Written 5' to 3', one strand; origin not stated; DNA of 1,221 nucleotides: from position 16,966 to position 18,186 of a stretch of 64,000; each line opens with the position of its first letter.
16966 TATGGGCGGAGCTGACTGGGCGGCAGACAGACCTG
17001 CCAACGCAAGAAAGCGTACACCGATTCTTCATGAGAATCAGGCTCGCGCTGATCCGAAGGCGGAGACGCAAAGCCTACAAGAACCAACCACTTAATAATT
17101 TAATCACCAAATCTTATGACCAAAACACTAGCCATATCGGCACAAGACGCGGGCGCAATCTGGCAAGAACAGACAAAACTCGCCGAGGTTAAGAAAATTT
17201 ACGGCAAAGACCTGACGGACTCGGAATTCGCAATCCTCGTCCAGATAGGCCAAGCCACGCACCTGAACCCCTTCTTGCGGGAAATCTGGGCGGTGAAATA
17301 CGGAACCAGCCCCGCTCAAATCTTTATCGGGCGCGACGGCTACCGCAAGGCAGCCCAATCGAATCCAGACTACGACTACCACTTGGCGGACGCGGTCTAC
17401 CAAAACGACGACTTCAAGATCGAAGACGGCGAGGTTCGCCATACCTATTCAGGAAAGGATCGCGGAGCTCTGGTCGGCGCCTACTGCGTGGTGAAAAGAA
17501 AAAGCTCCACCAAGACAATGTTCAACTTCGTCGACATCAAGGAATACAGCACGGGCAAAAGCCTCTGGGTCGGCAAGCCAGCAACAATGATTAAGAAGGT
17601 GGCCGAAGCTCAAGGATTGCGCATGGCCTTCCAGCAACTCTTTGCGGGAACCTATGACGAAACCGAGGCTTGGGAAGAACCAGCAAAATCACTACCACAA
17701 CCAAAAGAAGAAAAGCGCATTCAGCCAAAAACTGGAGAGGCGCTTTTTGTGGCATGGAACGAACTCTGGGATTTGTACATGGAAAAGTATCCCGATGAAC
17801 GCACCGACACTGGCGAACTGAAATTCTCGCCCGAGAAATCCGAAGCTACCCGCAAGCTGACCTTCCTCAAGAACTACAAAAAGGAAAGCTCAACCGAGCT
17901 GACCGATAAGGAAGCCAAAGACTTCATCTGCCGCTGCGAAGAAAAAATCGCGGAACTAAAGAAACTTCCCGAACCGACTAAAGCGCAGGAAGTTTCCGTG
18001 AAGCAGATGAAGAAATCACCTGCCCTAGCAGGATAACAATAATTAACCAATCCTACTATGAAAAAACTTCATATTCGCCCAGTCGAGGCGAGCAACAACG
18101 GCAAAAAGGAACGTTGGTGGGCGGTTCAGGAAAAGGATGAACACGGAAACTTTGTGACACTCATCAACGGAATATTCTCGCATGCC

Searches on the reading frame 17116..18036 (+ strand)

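Call 32: search_protein_families(library=phrogs, proteins=[window:17116-18036:+], max_evalue=0.00001)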
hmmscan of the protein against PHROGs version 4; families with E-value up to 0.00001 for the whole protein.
window:17116-18036:+ (306 aa): 5 families
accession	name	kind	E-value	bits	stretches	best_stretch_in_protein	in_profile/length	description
phrog_252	-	DNA, RNA and nucleotide metabolism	4.7e-30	106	1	20-262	33-234/263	Bet-like ssDNA annealing protein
phrog_2780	-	DNA, RNA and nucleotide metabolism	6e-30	105.8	1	19-259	38-248/369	RecT-like ssDNA annealing protein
phrog_10056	-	DNA, RNA and nucleotide metabolism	9.3e-28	98.5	1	24-204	29-201/302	RecT-like ssDNA annealing protein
phrog_2760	-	DNA, RNA and nucleotide metabolism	1.4e-25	91.2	1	32-187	33-190/257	RecT-like ssDNA annealing protein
phrog_148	-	DNA, RNA and nucleotide metabolism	3.1e-08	34.6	1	57-163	96-215/387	RecT-like ssDNA annealing protein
